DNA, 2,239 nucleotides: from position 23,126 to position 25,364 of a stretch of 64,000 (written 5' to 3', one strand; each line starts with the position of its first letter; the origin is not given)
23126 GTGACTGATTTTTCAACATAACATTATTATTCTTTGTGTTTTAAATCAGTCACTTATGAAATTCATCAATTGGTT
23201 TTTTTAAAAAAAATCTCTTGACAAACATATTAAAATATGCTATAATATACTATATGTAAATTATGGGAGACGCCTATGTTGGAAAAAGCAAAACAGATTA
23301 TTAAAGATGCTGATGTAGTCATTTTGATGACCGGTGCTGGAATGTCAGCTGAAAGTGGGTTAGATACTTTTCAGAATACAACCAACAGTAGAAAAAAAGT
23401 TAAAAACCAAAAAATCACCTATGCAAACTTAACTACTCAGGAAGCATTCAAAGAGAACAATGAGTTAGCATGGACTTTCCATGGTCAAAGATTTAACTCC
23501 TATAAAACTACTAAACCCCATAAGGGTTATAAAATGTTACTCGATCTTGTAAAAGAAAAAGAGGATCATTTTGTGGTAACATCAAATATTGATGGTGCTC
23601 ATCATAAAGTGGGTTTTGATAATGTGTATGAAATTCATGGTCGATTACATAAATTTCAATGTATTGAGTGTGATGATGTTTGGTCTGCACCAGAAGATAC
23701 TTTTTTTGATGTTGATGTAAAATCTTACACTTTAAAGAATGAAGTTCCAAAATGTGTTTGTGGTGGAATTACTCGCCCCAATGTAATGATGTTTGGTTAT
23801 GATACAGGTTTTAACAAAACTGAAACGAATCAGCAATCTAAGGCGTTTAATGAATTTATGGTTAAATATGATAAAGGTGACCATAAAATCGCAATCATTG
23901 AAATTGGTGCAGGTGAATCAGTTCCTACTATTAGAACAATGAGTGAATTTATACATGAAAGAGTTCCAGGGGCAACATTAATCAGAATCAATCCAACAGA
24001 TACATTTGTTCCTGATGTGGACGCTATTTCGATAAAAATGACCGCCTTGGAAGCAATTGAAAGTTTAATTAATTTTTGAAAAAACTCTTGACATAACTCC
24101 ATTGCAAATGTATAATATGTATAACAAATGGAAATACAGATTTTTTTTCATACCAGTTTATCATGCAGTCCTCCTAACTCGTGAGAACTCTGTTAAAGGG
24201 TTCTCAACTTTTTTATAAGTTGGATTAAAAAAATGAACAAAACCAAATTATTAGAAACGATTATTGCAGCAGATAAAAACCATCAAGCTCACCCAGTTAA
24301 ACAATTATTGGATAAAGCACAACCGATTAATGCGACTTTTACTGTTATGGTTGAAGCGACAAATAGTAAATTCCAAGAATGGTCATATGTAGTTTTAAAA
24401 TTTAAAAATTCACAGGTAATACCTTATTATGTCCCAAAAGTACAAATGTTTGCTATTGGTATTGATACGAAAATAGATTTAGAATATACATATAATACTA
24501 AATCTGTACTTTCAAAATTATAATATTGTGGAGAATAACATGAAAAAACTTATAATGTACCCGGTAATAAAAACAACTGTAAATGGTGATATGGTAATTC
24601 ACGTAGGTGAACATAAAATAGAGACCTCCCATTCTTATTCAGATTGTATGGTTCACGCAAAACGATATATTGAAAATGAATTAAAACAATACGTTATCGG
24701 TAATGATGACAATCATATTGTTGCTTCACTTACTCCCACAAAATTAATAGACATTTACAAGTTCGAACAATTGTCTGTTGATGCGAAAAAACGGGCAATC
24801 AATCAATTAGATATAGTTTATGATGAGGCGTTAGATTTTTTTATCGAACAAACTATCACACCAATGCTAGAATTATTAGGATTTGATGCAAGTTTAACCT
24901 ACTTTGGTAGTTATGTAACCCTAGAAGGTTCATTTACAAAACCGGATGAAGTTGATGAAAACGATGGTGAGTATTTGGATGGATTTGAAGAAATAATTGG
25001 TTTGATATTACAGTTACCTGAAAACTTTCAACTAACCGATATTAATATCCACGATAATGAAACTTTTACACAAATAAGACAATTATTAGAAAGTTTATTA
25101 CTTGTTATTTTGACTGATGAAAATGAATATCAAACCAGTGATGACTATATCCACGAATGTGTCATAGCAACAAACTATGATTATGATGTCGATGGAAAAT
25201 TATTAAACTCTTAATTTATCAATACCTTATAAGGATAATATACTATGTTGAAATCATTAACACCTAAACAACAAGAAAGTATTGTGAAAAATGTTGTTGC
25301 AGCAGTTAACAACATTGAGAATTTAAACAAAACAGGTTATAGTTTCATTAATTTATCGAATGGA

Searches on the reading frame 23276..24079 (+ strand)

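Call 32: search_protein_families(library=phrogs, proteins=[window:23276-24079:+], max_evalue=0.001)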
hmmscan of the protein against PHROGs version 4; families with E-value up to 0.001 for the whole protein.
window:23276-24079:+ (267 aa): 1 family
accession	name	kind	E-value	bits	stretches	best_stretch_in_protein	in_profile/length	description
phrog_2162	-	DNA, RNA and nucleotide metabolism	2.5e-39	136.2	1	6-256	4-244/277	Sir2 (NAD-dependent deacetylase)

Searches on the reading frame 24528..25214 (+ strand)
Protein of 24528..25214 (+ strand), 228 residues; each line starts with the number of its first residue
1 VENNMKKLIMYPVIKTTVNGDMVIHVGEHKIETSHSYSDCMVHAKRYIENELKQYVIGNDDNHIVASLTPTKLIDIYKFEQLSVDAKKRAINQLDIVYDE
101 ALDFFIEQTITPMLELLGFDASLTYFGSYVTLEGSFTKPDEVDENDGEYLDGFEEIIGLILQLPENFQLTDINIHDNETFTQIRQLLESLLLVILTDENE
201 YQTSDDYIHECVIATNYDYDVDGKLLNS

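Call 98: search_protein_families(library=phrogs, proteins=[window:24528-25214:+], max_evalue=0.00001)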
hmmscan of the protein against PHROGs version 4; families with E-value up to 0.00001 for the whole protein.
window:24528-25214:+ (228 aa): 1 family
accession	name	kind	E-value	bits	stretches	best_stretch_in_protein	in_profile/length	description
phrog_5162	-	unknown function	2.5e-08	34.8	0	182-224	155-196/201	-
